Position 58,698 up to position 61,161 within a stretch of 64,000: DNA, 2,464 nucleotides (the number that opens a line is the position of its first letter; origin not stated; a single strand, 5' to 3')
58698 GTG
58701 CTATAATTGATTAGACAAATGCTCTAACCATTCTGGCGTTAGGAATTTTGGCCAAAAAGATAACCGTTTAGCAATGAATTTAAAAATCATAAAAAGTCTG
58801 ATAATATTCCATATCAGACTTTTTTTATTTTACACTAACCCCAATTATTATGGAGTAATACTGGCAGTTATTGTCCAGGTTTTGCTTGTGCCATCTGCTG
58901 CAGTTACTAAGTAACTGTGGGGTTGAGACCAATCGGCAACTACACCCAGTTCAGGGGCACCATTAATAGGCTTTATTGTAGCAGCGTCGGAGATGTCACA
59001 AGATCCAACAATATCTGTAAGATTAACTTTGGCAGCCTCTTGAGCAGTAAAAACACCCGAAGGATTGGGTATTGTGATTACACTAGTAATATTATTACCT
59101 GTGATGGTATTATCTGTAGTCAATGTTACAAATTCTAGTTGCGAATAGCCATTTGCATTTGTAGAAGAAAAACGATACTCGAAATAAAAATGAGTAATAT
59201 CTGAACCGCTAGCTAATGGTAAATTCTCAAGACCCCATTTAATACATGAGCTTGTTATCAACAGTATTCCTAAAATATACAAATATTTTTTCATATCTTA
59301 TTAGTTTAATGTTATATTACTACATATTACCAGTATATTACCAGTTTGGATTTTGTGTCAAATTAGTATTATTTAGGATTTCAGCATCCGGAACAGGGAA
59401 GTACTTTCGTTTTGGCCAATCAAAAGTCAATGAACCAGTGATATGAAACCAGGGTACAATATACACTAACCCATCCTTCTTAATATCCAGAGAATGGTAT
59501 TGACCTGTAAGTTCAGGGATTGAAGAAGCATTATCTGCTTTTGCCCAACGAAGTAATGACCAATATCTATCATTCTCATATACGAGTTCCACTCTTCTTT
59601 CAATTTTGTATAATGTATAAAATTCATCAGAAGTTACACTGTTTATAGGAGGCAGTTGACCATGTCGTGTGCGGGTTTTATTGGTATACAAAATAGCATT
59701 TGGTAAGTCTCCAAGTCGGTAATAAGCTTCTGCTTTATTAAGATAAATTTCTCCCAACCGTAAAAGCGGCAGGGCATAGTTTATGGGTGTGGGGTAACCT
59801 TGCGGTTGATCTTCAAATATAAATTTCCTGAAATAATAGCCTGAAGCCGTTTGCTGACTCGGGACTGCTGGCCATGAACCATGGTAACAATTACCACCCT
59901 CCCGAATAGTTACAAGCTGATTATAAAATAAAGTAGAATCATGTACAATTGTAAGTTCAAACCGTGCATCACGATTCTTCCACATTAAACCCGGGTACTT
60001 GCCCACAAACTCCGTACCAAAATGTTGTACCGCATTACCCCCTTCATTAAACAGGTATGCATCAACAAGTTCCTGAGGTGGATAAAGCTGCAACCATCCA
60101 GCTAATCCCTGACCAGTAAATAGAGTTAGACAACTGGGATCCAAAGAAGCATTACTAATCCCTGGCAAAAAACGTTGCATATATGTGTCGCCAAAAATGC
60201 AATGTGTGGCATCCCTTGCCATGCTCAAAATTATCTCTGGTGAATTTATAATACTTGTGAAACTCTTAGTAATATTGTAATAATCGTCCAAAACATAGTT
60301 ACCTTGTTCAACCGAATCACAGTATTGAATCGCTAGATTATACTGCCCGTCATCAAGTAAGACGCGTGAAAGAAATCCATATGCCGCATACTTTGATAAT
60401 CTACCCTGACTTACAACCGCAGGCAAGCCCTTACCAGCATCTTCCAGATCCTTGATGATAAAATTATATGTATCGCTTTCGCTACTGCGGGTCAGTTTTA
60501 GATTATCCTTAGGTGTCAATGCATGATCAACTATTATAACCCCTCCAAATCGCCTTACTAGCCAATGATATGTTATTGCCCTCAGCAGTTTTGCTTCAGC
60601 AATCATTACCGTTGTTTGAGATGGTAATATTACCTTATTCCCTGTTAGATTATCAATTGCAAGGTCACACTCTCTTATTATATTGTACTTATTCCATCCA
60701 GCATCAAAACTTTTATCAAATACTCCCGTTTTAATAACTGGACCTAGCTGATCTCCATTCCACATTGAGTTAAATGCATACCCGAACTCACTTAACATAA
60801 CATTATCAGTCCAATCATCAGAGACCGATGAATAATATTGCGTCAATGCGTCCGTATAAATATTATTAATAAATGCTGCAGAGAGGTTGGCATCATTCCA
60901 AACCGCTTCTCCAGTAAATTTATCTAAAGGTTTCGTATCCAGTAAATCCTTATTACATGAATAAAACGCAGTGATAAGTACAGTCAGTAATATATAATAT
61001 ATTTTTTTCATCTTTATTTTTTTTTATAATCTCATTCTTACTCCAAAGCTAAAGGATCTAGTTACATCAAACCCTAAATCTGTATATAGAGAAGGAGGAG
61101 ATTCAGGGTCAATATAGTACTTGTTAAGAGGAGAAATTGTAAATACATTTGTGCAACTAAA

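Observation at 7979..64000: A 56-kb, 25-gene, single-strand mega-PUL whose substrate cannot be read from known enzyme families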

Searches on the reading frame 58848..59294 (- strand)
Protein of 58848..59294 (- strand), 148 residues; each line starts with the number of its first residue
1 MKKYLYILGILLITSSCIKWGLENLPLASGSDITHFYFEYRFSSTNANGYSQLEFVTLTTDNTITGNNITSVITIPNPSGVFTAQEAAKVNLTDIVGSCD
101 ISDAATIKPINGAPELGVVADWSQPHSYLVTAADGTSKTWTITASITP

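Call 6: search_protein_families(library=pfam, proteins=[window:58848-59294:-], max_evalue=0.01)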
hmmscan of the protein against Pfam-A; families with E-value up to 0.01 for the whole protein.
window:58848-59294:- (148 aa): 2 families
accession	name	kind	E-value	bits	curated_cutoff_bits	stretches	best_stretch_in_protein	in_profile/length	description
PF22243.2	DUF5018-rel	-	7.8e-36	123.2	28.1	1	33-143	1-115/115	DUF5018-related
PF16410.10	DUF5018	-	0.0074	15.6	38.2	0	91-145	164-214/352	Domain of unknown function (DUF5018)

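Call 44: search_protein_families(library=ncbifam, proteins=[window:58848-59294:-], max_evalue=0.001)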
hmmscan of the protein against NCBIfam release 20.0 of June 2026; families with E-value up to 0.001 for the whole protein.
window:58848-59294:- (148 aa): 0 families

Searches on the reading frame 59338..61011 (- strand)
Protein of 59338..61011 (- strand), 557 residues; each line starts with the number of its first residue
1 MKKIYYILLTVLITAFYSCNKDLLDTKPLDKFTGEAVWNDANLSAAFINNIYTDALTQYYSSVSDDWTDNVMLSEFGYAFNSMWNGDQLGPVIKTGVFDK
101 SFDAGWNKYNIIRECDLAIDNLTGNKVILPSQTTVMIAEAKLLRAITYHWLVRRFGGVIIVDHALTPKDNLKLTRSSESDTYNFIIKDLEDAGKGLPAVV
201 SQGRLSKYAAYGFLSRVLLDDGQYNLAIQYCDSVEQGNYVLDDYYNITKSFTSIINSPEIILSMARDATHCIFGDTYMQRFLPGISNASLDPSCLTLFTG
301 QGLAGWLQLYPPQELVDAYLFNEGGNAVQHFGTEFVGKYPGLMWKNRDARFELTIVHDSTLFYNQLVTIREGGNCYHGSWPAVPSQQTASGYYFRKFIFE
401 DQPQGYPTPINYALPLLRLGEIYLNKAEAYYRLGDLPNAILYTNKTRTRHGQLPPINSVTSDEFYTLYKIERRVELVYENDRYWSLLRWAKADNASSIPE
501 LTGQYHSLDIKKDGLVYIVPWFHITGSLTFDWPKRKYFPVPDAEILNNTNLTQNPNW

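Call 6: search_protein_families(library=pfam, proteins=[window:59338-61011:-], max_evalue=0.01)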
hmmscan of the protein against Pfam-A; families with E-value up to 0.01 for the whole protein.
window:59338-61011:- (557 aa): 6 families
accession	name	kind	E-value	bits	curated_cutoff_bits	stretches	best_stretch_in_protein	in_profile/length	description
PF07980.17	SusD_RagB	-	5e-37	128.6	23.1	1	298-557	32-297/297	SusD family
PF14322.12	SusD-like_3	-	2.4e-20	74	27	1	24-219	3-191/191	Starch-binding associating with outer membrane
PF00515.34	TPR_1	-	0.00065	19.9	27.8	0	421-445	2-26/34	Tetratricopeptide repeat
PF12771.13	SusD-like_2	-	0.0018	17.7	27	1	105-196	60-150/415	Starch-binding associating with outer membrane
PF07719.23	TPR_2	-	0.0042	17.6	27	0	421-445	2-26/34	Tetratricopeptide repeat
PF13432.12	TPR_16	-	0.0043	17.9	32.7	0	421-442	32-53/65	Tetratricopeptide repeat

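Call 31: find_encoding_contigs(protein=window:59338-61011:-, flank=10000, max_places=4)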
Protein window:59338-61011:- (557 aa): 10 contigs read that carry it; 3 places shown.
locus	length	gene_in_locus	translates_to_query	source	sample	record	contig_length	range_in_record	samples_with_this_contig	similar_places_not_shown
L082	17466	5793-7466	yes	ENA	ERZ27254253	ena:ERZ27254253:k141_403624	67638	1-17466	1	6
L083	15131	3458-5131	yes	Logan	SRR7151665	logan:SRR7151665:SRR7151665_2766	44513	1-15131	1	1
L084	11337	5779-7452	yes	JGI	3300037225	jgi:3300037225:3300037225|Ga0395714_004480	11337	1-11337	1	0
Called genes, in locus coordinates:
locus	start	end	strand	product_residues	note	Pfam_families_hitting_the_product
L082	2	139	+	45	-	?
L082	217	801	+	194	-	PF07638:Sigma70_ECF, PF04542:Sigma70_r2, PF08281:Sigma70_r4_2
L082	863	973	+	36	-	-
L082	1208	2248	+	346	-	PF04773:FecR, PF16344:FecR_C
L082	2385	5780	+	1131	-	PF07660:STN (faint), PF13620:CarboxypepD_reg, PF13715:CarbopepD_reg_2, PF07715:Plug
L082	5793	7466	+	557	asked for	PF14322:SusD-like_3, PF07980:SusD_RagB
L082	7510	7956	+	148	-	PF22243:DUF5018-rel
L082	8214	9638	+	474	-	PF01120:Alpha_L_fucos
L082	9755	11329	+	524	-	-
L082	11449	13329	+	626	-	PF02838:Glyco_hydro_20b (weak)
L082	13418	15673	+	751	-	-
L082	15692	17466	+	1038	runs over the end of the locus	PF17128:DUF5107, PF07719:TPR_2 (faint), PF13428:TPR_14 (faint), PF14559:TPR_19 (faint)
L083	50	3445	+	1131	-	PF07660:STN (faint), PF13620:CarboxypepD_reg, PF13715:CarbopepD_reg_2, PF07715:Plug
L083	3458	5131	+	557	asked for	PF14322:SusD-like_3, PF07980:SusD_RagB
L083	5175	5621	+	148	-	PF22243:DUF5018-rel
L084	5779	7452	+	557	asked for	PF14322:SusD-like_3, PF07980:SusD_RagB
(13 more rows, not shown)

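Call 44: search_protein_families(library=ncbifam, proteins=[window:59338-61011:-], max_evalue=0.001)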
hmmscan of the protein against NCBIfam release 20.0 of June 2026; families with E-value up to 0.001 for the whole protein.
window:59338-61011:- (557 aa): 1 family
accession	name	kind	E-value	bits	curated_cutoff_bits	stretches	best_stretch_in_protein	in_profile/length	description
NF033071.0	SusD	exception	4.2e-14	51.7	725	1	413-487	438-508/558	starch-binding outer membrane lipoprotein SusD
